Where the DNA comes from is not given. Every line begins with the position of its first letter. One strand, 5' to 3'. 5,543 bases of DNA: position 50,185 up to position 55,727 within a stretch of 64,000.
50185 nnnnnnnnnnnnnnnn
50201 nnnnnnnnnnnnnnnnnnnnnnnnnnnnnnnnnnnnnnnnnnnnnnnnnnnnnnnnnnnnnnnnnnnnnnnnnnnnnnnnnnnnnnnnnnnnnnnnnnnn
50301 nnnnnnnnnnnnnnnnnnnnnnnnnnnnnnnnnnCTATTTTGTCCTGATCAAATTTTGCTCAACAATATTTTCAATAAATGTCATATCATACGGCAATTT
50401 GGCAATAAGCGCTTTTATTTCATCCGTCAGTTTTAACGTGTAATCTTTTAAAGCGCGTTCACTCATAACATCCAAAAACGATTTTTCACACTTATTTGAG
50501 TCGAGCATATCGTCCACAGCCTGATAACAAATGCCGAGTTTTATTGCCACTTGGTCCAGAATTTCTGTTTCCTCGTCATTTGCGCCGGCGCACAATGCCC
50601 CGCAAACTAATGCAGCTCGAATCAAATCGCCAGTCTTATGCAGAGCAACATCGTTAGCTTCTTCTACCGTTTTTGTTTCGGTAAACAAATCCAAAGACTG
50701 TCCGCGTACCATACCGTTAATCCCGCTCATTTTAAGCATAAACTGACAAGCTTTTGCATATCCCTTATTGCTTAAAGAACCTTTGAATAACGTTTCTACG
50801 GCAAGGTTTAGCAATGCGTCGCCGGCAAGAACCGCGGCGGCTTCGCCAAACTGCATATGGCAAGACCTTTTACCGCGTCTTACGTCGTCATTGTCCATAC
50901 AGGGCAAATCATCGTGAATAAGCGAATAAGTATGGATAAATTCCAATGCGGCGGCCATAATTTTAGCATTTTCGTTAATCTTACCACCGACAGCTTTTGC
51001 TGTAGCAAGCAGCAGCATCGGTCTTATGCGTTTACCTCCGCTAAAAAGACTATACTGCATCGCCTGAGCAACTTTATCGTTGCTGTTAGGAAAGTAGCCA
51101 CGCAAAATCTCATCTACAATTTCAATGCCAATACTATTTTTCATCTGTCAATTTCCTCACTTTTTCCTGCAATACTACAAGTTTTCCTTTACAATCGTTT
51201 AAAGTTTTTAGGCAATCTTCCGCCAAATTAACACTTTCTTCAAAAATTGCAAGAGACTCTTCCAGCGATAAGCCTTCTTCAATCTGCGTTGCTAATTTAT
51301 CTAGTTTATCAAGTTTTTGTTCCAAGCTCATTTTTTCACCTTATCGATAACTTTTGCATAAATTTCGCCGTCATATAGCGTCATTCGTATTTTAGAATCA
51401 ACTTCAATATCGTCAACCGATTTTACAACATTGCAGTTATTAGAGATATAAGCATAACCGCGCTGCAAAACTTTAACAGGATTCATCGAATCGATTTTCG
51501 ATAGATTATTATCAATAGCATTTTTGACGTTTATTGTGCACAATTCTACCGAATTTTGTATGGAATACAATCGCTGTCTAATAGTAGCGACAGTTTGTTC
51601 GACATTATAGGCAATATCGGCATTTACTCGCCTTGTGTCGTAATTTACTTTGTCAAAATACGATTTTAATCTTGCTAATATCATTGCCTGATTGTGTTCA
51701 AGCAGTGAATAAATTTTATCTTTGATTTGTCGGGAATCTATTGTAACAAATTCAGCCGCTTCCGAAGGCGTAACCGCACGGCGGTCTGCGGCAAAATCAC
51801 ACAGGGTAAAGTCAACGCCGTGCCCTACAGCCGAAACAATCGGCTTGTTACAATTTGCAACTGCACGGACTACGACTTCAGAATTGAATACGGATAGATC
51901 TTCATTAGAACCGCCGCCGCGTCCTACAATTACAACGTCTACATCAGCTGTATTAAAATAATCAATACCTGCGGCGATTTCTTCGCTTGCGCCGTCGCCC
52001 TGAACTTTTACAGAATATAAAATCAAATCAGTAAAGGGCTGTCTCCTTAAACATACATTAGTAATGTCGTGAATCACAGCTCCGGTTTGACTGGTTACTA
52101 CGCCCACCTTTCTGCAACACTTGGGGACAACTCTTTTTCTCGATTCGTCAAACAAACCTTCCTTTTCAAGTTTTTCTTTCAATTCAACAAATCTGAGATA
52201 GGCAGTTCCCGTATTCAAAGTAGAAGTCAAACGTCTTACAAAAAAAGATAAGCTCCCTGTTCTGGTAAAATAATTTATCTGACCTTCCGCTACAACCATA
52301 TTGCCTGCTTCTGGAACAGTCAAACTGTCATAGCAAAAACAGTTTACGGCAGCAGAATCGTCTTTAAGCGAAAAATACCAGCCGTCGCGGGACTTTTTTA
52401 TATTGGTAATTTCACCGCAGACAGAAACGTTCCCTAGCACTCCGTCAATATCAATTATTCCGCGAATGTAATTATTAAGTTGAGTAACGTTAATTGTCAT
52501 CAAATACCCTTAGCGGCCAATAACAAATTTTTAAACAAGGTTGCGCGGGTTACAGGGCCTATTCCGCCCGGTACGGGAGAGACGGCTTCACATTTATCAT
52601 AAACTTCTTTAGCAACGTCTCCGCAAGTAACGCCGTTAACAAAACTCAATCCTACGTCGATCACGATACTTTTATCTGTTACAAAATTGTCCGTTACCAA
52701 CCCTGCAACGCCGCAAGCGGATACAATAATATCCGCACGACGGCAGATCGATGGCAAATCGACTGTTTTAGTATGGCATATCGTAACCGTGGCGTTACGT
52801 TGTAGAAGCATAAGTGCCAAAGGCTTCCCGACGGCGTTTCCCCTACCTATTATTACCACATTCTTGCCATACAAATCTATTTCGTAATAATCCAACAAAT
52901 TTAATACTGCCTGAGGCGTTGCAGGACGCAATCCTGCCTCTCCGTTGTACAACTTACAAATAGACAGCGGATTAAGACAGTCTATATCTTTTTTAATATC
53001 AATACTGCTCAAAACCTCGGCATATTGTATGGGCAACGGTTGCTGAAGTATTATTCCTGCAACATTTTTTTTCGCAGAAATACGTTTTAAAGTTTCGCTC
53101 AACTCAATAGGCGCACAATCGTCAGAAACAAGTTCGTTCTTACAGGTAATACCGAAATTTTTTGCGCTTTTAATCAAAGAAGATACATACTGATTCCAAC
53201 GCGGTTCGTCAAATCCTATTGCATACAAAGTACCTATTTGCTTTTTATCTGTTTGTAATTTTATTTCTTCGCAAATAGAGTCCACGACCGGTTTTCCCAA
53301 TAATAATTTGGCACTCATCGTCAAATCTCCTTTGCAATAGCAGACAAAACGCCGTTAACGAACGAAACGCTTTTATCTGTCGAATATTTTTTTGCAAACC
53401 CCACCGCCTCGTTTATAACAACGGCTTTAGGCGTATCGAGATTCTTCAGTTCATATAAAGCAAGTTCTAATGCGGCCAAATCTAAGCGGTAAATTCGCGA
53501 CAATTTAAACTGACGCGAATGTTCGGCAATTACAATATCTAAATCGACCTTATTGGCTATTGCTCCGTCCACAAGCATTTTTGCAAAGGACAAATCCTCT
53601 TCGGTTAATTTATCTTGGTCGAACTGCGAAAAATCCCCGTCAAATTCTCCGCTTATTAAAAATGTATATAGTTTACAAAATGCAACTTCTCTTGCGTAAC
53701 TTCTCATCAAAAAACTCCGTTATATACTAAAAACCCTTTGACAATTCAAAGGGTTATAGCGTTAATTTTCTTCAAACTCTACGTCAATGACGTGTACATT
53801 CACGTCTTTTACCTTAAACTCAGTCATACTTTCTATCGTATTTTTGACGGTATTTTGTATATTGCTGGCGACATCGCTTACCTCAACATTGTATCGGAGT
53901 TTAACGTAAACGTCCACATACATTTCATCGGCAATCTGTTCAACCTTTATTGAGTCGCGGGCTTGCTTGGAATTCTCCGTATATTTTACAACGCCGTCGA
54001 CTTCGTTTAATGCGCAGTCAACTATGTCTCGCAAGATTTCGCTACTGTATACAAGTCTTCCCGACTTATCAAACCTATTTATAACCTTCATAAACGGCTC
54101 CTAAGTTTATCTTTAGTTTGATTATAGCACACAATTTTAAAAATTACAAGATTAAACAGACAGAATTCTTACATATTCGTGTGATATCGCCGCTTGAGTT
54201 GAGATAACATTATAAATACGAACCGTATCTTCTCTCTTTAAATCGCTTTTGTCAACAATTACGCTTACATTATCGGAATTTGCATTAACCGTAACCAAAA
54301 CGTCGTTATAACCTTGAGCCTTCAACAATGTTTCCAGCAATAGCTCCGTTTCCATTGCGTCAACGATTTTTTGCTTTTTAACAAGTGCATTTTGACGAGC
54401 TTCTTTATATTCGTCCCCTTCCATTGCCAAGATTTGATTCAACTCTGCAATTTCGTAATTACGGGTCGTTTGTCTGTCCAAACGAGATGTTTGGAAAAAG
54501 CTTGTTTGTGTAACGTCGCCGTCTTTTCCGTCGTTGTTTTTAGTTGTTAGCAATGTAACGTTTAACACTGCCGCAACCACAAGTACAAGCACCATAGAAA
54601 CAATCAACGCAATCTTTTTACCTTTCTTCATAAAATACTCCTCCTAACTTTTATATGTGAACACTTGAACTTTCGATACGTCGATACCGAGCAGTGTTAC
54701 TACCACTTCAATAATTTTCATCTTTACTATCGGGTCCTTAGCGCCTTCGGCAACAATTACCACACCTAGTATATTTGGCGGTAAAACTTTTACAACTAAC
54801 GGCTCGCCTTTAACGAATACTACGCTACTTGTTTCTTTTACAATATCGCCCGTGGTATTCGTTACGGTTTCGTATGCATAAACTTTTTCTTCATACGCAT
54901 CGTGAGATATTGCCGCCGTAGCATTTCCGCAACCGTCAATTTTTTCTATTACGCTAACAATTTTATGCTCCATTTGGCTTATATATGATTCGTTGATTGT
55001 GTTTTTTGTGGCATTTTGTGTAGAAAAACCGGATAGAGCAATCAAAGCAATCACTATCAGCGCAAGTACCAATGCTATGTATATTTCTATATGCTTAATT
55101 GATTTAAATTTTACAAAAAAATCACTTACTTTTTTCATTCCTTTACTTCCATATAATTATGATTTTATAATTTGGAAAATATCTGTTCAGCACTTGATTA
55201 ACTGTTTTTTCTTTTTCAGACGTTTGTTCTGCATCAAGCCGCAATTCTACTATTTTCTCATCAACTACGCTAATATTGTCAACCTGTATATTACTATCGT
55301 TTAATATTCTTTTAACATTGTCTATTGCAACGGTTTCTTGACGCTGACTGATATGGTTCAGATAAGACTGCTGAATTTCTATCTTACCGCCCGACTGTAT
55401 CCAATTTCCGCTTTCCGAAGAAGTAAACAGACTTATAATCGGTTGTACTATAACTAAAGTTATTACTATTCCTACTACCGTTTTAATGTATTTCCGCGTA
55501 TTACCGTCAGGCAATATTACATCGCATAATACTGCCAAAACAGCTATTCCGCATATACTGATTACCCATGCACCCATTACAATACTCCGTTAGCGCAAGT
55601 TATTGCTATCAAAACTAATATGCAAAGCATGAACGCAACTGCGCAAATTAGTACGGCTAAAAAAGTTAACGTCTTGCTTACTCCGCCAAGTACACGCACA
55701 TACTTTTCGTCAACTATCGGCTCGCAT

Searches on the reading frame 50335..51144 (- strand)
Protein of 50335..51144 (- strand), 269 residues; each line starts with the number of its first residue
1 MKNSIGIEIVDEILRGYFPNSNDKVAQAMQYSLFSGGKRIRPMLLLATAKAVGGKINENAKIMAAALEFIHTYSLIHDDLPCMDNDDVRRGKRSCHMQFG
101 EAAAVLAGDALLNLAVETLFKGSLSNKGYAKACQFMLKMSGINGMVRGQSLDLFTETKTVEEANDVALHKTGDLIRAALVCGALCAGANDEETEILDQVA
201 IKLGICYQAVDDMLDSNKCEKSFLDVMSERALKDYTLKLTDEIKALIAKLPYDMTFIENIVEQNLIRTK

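Call 4: search_protein_families(library=ncbifam, proteins=[window:50335-51144:-])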
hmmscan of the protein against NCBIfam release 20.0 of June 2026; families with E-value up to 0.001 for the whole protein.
window:50335-51144:- (269 aa): 16 families
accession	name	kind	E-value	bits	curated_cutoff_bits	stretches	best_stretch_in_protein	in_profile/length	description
NF045485.1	FPPsyn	subfamily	2e-67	227.4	275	1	20-220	20-224/288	farnesyl diphosphate synthase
NF045685.1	GGPPSynCrtE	equivalog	1.5e-53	181.8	460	1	22-220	27-229/293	geranylgeranyl diphosphate synthase CrtE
NF007877.0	PRK10581.1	equivalog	3.6e-51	174.1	321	1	18-215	25-227/299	(2E,6E)-farnesyl diphosphate synthase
NF041169.1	f2_encap_cargo4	exception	6.9e-47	160.3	450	1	35-215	48-224/334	family 2 encapsulin nanocompartment cargo protein polyprenyl transferase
NF040698.1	IdsA_Meth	equivalog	3.6e-43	148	468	1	21-220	26-226/328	short chain isoprenyl diphosphate synthase IdsA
NF041003.1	GGPP_syn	equivalog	1.4e-37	129.5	500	1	7-216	10-219/326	geranylgeranyl diphosphate synthase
NF008140.0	PRK10888.1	equivalog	2.2e-27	96.2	412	1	25-218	32-218/323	octaprenyl diphosphate synthase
NF045549.1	GGPPsyn_IdsB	equivalog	1.2e-26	93.6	475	1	35-214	63-239/346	geranylgeranyl diphosphate synthase IdsB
NF045628.1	HxpDPsynlarge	equivalog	1.9e-25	89.6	500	1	7-221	5-212/311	hexaprenyl-diphosphate synthase large subunit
TIGR02749.1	prenyl_cyano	equivalog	1.4e-24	86.8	383.2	1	25-221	31-224/322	solanesyl diphosphate synthase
TIGR02748.1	GerC3_HepT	equivalog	4.1e-24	85.3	456.55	1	7-221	13-220/319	heptaprenyl diphosphate synthase component II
NF040789.2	gerfarn_diphsyn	equivalog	7.1e-24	84.6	560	1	21-216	30-239/345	geranylfarnesyl diphosphate synthase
NF042417.1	NPPPS_Mycobact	equivalog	3.4e-23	82.2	600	1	6-217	25-229/335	nonaprenyl/(2E,6E)-farnesyl/geranylgeranyl diphosphat synthase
NF040627.1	GFPS_Meth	equivalog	3.5e-20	72.6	600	1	29-215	32-209/285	geranylfarnesyl diphosphate synthase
NF040936.1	hexpp_archaea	equivalog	6.6e-18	65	400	1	8-242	12-230/275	hexaprenyl pyrophosphate synthase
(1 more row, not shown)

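Call 5: search_protein_families(library=pfam, proteins=[window:50335-51144:-])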
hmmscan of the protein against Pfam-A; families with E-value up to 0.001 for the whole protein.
window:50335-51144:- (269 aa): 1 family
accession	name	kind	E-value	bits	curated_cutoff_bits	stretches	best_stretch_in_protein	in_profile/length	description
PF00348.22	polyprenyl_synt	-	1.8e-46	158.9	27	1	24-220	3-195/251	Polyprenyl synthetase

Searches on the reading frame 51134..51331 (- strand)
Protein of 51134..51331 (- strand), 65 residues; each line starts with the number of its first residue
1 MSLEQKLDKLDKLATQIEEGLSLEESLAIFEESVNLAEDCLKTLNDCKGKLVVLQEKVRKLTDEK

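Call 4: search_protein_families(library=ncbifam, proteins=[window:51134-51331:-])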
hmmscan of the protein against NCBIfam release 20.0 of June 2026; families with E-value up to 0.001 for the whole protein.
window:51134-51331:- (65 aa): 12 families
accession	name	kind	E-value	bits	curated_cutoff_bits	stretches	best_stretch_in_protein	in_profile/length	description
NF002140.0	PRK00977.1-4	equivalog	7.7e-11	41.6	71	1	3-61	12-71/81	exodeoxyribonuclease VII small subunit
TIGR01280.1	xseB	equivalog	2.3e-09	37.2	35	1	3-56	2-56/57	exodeoxyribonuclease VII small subunit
NF010669.0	PRK14066.1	equivalog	8.1e-07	29.2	113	1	3-55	6-59/76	exodeoxyribonuclease VII small subunit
NF002137.0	PRK00977.1-1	equivalog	8.9e-07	28.7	94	1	2-55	10-64/80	exodeoxyribonuclease VII small subunit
NF010670.0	PRK14067.1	equivalog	1.4e-06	27.9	107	1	3-56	10-64/81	exodeoxyribonuclease VII small subunit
NF002141.0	PRK00977.1-5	equivalog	1.9e-06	27.7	92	1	2-60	22-81/93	exodeoxyribonuclease VII small subunit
NF002139.0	PRK00977.1-3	equivalog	2.5e-06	27.5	68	1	1-51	13-64/84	exodeoxyribonuclease VII small subunit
NF002138.0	PRK00977.1-2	equivalog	8.4e-06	25.5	77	1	3-54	8-60/77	exodeoxyribonuclease VII small subunit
NF010672.0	PRK14069.1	equivalog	7.3e-05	23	123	1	2-57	9-65/95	exodeoxyribonuclease VII small subunit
NF010673.0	PRK14070.1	equivalog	0.00052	20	119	1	1-52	1-53/75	exodeoxyribonuclease VII small subunit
NF010671.0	PRK14068.1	equivalog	0.00076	19.5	95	1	2-52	7-58/76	exodeoxyribonuclease VII small subunit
NF010666.0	PRK14063.1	equivalog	0.00098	19.2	111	0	1-54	7-62/78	exodeoxyribonuclease VII small subunit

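Call 5: search_protein_families(library=pfam, proteins=[window:51134-51331:-])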
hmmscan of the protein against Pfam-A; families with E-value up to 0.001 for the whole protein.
window:51134-51331:- (65 aa): 1 family
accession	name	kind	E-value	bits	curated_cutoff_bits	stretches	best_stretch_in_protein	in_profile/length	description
PF02609.21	Exonuc_VII_S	-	2.1e-08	34.5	24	1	4-51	2-50/52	Exonuclease VII small subunit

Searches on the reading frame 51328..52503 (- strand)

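Call 4: search_protein_families(library=ncbifam, proteins=[window:51328-52503:-])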
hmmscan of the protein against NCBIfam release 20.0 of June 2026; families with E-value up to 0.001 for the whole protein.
window:51328-52503:- (391 aa): 1 family
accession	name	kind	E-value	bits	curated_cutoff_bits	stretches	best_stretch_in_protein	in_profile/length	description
TIGR00237.1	xseA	equivalog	2.5e-108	362.7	180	1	6-385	2-388/389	exodeoxyribonuclease VII large subunit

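Call 5: search_protein_families(library=pfam, proteins=[window:51328-52503:-])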
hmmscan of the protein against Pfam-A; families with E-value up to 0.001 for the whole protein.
window:51328-52503:- (391 aa): 3 families
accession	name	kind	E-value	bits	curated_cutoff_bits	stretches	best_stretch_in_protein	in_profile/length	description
PF02601.20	Exonuc_VII_L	-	1.9e-73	248.1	35.9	2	117-320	1-200/315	Exonuclease VII, large subunit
PF13742.12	tRNA_anti_2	-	2.6e-16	60.1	27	1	5-92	2-94/95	OB-fold nucleic acid binding domain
PF01336.31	tRNA_anti-codon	-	0.0004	20.7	27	1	26-91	1-71/75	OB-fold nucleic acid binding domain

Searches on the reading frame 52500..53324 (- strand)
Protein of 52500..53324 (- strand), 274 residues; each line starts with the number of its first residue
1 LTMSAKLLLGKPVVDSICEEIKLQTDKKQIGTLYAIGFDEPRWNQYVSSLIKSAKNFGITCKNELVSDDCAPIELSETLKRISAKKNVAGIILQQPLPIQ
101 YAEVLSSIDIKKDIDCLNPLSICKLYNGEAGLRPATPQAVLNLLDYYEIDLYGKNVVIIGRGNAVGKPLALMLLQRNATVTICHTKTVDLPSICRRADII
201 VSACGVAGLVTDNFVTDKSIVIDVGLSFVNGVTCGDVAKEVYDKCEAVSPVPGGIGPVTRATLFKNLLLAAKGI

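Call 4: search_protein_families(library=ncbifam, proteins=[window:52500-53324:-])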
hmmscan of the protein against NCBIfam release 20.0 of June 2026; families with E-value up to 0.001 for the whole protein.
window:52500-53324:- (274 aa): 30 families (the best 25 are shown)
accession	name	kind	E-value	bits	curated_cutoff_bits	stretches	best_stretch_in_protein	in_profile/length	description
NF010769.0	PRK14172.1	equivalog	1.8e-68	230.8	392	1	18-267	22-273/278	bifunctional 5,10-methylene-tetrahydrofolate dehydrogenase/ 5,10-methylene-tetrahydrofolate cyclohydrolase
NF010770.0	PRK14173.1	equivalog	4.1e-68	229.7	411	1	3-272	1-279/287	bifunctional 5,10-methylene-tetrahydrofolate dehydrogenase/ 5,10-methylene-tetrahydrofolate cyclohydrolase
NF010783.0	PRK14186.1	equivalog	3.4e-62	210.2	333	1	34-269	38-280/297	bifunctional methylenetetrahydrofolate dehydrogenase/methenyltetrahydrofolate cyclohydrolase FolD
NF010775.0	PRK14178.1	equivalog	2e-60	204.4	465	1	36-272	33-272/279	bifunctional methylenetetrahydrofolate dehydrogenase/methenyltetrahydrofolate cyclohydrolase FolD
NF010789.1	PRK14193.1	equivalog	1.1e-59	202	401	1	30-270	34-277/281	bifunctional methylenetetrahydrofolate dehydrogenase/methenyltetrahydrofolate cyclohydrolase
NF041156.1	FolD_Thplmales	equivalog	3.9e-58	196.9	480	1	16-272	11-273/277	bifunctional methylenetetrahydrofolate dehydrogenase/methenyltetrahydrofolate cyclohydrolase FolD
NF010776.0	PRK14179.1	equivalog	1.1e-57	195.3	445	1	23-269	25-276/284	bifunctional methylenetetrahydrofolate dehydrogenase/methenyltetrahydrofolate cyclohydrolase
NF010773.0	PRK14176.1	equivalog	1.4e-57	195.3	437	1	17-272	24-284/287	bifunctional 5,10-methylene-tetrahydrofolate dehydrogenase/ 5,10-methylene-tetrahydrofolate cyclohydrolase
NF010787.0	PRK14191.1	equivalog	4e-57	193.5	423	1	22-272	25-278/285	bifunctional methylenetetrahydrofolate dehydrogenase/methenyltetrahydrofolate cyclohydrolase FolD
NF010781.0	PRK14184.1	equivalog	5e-57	193.2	438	1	39-269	41-278/286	bifunctional 5,10-methylene-tetrahydrofolate dehydrogenase/ 5,10-methylene-tetrahydrofolate cyclohydrolase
NF010786.0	PRK14189.1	subfamily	1.1e-56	192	421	1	25-271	28-278/285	bifunctional methylenetetrahydrofolate dehydrogenase/methenyltetrahydrofolate cyclohydrolase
NF010785.0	PRK14188.1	subfamily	4.8e-55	186.6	396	1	13-272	11-287/297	bifunctional methylenetetrahydrofolate dehydrogenase/methenyltetrahydrofolate cyclohydrolase FolD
NF010778.0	PRK14181.1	equivalog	6.1e-55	186.7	503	1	7-267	2-278/287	bifunctional methylenetetrahydrofolate dehydrogenase/methenyltetrahydrofolate cyclohydrolase FolD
NF010764.0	PRK14167.1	subfamily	7e-55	186.3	477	1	37-271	39-286/297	bifunctional 5,10-methylene-tetrahydrofolate dehydrogenase/ 5,10-methylene-tetrahydrofolate cyclohydrolase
NF008058.0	PRK10792.1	equivalog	7e-55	186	355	1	4-272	2-280/285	bifunctional methylenetetrahydrofolate dehydrogenase/methenyltetrahydrofolate cyclohydrolase FolD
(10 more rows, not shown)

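Call 5: search_protein_families(library=pfam, proteins=[window:52500-53324:-])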
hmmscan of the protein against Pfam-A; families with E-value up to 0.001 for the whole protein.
window:52500-53324:- (274 aa): 2 families
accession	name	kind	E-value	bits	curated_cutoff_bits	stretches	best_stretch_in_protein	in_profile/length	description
PF02882.25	THF_DHG_CYH_C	-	1.3e-54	184.3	27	1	119-272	2-157/160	Tetrahydrofolate dehydrogenase/cyclohydrolase, NAD(P)-binding domain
PF00763.28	THF_DHG_CYH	-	3.3e-14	53.6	32.8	1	9-115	2-115/115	Tetrahydrofolate dehydrogenase/cyclohydrolase, catalytic domain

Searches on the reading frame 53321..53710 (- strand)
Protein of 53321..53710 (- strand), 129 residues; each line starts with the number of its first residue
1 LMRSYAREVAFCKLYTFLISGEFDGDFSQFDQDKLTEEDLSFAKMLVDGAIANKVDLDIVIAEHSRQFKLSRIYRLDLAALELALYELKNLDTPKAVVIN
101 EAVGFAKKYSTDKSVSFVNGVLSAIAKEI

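Call 4: search_protein_families(library=ncbifam, proteins=[window:53321-53710:-])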
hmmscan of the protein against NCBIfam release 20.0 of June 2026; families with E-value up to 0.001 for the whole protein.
window:53321-53710:- (129 aa): 6 families
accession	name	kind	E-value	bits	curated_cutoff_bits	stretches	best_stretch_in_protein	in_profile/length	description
TIGR01951.1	nusB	equivalog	5.7e-32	110.7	88.35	1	3-129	2-131/131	transcription antitermination factor NusB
NF001223.0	PRK00202.1-1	equivalog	4.1e-22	78.8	131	1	3-128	9-143/146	transcription antitermination factor NusB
NF011494.0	PRK14902.1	equivalog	5.8e-15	55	319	1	28-128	29-128/444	16S rRNA (cytosine(967)-C(5))-methyltransferase RsmB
NF001230.0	PRK00202.2-5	equivalog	2e-08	34.2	132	1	36-126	57-148/165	transcription antitermination factor NusB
NF011493.0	PRK14901.1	equivalog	1.4e-07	30.7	540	1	30-126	30-126/447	16S rRNA (cytosine(967)-C(5))-methyltransferase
TIGR00563.1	rsmB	equivalog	1.7e-06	27.4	269.05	1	31-127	27-122/437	16S rRNA (cytosine(967)-C(5))-methyltransferase RsmB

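Call 5: search_protein_families(library=pfam, proteins=[window:53321-53710:-])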
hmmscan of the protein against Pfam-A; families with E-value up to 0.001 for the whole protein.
window:53321-53710:- (129 aa): 1 family
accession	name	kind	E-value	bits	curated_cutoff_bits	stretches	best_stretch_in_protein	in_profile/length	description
PF01029.23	NusB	-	5.6e-28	98.4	23.1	1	6-127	3-133/133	NusB family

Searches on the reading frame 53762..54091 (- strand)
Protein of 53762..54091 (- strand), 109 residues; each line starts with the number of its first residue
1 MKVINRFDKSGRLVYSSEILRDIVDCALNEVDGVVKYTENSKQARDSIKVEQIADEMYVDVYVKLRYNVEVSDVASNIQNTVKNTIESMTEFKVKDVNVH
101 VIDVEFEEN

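Call 37: search_protein_families(library=pfam, proteins=[window:53762-54091:-], max_evalue=0.00001)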
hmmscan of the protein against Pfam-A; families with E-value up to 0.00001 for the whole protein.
window:53762-54091:- (109 aa): 1 family
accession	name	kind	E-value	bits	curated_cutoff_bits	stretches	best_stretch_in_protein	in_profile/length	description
PF03780.18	Asp23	-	1e-18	68.2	28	1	10-104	2-107/108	Asp23 family, cell envelope-related function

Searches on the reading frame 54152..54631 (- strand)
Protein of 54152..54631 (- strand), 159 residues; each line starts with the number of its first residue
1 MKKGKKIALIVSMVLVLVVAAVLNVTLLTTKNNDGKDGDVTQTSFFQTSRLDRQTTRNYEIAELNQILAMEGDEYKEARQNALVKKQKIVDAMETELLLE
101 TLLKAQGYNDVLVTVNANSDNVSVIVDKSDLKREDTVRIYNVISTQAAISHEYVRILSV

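Call 37: search_protein_families(library=pfam, proteins=[window:54152-54631:-], max_evalue=0.00001)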
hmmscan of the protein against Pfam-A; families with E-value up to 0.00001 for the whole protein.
window:54152-54631:- (159 aa): 1 family
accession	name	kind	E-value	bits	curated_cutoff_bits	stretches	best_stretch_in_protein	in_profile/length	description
PF12685.13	SpoIIIAH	-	3.1e-21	76.6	30.6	1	37-156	75-191/191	SpoIIIAH-like protein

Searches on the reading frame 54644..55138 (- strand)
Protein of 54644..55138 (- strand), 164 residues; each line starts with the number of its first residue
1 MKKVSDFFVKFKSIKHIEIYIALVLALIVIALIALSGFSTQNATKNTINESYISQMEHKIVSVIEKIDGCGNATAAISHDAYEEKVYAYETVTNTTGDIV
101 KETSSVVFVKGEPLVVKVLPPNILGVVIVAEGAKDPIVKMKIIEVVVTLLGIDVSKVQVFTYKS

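Call 37: search_protein_families(library=pfam, proteins=[window:54644-55138:-], max_evalue=0.00001)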
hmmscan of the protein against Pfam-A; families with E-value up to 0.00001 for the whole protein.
window:54644-55138:- (164 aa): 0 families

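Call 62: search_protein_families(library=ncbifam, proteins=[window:54644-55138:-], max_evalue=0.001)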
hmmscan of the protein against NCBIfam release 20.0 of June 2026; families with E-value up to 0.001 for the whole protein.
window:54644-55138:- (164 aa): 1 family
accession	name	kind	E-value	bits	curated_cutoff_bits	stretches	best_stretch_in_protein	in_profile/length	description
TIGR02830.1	spore_III_AG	equivalog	1.1e-14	54.3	147.7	1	40-161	46-184/186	stage III sporulation protein AG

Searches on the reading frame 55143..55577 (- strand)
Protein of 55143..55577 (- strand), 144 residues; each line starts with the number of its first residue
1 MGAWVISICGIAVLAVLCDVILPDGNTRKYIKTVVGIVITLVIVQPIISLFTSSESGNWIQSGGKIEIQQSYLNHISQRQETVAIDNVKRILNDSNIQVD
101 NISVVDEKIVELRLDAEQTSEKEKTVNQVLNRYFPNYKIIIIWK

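Call 37: search_protein_families(library=pfam, proteins=[window:55143-55577:-], max_evalue=0.00001)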
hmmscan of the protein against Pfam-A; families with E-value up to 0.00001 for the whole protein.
window:55143-55577:- (144 aa): 1 family
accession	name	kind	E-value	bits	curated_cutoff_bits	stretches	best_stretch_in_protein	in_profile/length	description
PF09581.16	Spore_III_AF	-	2.4e-12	47.7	28.3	1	11-129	3-125/185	Stage III sporulation protein AF (Spore_III_AF)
